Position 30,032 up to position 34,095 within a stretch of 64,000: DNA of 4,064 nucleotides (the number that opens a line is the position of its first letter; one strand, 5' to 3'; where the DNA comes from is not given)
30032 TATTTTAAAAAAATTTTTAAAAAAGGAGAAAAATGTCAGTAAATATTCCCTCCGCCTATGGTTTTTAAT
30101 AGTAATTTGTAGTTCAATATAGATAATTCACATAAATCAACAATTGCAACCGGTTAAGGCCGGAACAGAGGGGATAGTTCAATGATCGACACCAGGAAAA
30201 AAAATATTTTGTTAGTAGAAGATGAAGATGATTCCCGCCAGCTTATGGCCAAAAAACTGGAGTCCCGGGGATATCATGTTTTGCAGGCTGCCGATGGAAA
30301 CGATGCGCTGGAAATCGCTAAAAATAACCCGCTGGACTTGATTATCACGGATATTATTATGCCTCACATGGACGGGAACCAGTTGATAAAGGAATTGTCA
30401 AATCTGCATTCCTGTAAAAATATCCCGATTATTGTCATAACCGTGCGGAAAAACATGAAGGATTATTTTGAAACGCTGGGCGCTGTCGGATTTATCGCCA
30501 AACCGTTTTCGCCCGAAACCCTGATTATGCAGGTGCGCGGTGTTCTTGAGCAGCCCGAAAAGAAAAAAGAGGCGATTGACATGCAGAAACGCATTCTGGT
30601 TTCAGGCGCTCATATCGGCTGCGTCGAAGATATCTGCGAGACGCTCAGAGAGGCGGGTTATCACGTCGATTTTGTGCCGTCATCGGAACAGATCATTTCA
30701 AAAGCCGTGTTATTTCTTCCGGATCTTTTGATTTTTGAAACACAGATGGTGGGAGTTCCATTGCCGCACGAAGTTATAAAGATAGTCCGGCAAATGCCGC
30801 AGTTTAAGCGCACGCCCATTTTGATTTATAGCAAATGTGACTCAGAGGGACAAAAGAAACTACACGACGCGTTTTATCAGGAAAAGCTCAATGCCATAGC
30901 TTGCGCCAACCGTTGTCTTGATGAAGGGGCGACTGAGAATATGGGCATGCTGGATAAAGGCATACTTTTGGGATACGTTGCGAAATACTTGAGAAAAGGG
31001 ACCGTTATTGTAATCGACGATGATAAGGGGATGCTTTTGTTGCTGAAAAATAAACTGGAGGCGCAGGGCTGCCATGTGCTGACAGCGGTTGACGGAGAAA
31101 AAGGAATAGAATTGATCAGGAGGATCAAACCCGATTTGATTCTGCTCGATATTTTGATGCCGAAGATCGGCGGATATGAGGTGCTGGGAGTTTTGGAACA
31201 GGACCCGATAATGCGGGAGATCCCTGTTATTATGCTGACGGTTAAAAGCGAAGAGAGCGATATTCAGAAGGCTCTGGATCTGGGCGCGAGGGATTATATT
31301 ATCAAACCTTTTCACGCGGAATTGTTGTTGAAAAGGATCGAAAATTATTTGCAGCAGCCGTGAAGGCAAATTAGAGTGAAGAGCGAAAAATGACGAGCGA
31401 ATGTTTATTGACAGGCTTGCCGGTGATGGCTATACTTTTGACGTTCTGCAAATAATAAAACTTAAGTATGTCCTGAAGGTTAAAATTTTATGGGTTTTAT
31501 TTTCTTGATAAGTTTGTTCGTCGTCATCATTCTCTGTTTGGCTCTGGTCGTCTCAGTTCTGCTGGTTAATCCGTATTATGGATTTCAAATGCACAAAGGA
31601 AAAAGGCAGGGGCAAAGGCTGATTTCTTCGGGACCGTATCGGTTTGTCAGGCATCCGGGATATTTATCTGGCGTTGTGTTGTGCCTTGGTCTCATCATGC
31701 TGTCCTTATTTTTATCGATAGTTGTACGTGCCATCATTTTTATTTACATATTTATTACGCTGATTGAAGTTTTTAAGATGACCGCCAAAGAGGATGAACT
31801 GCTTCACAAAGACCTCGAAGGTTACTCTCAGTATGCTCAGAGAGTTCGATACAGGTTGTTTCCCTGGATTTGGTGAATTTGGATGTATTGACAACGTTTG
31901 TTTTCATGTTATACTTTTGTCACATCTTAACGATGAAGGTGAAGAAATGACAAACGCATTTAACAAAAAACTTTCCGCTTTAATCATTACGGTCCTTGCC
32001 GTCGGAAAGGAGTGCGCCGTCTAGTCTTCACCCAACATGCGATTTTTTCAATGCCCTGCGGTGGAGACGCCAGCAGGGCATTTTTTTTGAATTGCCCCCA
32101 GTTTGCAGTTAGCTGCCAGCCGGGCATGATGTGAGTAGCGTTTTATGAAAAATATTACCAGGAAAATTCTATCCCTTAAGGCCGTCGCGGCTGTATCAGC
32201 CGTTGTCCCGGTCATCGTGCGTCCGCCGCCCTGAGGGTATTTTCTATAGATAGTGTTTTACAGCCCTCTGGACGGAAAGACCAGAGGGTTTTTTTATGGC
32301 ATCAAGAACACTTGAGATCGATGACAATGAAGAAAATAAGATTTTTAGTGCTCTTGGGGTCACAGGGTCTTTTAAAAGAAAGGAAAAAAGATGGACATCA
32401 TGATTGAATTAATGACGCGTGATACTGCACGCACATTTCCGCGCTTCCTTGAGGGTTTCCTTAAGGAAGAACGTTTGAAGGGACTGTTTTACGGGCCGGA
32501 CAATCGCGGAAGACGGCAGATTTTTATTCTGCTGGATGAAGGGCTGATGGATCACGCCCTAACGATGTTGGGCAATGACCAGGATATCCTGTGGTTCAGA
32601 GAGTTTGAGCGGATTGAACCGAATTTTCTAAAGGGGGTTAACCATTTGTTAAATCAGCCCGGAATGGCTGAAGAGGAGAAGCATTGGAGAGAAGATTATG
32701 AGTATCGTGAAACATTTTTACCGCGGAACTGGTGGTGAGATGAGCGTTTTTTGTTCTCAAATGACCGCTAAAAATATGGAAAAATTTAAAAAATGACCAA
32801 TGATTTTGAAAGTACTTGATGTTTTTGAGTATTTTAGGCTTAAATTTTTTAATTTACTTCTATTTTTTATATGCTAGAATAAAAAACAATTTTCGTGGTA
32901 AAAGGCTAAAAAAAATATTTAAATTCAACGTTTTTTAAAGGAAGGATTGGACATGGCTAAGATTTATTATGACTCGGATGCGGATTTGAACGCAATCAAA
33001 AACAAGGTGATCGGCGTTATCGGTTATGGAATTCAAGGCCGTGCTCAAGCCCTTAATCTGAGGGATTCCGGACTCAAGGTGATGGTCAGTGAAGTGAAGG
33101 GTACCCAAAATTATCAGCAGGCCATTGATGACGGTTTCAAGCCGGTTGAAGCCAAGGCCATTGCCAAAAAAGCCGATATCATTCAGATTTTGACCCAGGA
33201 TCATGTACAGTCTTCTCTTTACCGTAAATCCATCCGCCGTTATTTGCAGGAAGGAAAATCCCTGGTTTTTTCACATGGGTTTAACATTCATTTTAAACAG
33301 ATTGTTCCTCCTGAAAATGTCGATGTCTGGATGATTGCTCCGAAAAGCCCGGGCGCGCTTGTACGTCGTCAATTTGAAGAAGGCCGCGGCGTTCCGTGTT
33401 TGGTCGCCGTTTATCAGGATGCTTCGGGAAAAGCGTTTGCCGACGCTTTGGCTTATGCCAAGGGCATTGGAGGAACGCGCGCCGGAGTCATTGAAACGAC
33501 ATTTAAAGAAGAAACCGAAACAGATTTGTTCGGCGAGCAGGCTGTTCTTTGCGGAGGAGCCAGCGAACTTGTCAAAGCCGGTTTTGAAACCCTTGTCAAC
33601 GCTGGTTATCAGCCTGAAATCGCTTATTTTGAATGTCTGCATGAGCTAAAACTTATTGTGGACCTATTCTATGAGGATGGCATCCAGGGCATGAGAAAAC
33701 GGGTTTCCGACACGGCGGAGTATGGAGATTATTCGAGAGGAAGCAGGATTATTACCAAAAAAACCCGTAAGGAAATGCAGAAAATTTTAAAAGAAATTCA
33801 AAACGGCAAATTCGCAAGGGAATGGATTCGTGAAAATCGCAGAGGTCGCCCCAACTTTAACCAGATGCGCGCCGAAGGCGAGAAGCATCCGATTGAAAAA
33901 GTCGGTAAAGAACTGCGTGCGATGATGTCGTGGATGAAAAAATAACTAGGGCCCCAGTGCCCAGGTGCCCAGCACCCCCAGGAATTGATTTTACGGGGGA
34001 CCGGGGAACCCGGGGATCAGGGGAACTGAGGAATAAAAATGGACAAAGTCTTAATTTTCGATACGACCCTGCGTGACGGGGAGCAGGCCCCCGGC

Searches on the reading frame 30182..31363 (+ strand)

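Call 66: search_protein_families(library=pfam, proteins=[window:30182-31363:+], max_evalue=0.00001)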
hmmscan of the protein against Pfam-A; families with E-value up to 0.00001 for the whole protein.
window:30182-31363:+ (393 aa): 1 family
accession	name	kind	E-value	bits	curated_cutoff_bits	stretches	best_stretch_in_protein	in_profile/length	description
PF00072.30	Response_reg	-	2.5e-58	195.5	30.2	2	275-387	1-111/111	Response regulator receiver domain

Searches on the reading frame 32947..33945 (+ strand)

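Call 66: search_protein_families(library=pfam, proteins=[window:32947-33945:+], max_evalue=0.00001)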
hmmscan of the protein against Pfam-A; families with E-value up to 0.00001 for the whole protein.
window:32947-33945:+ (332 aa): 3 families
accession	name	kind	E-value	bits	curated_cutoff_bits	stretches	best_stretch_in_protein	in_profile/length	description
PF01450.25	KARI_C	-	3e-69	232.3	29.1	1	186-329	1-144/144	Ketol-acid reductoisomerase, C-terminal domain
PF07991.19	KARI_N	-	2.1e-68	229.5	20.6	1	17-180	2-165/165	Acetohydroxy acid isomeroreductase, NADPH-binding domain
PF00670.27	AdoHcyase_NAD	-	6.4e-06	26.8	27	0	17-83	21-86/162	S-adenosyl-L-homocysteine hydrolase, NAD binding domain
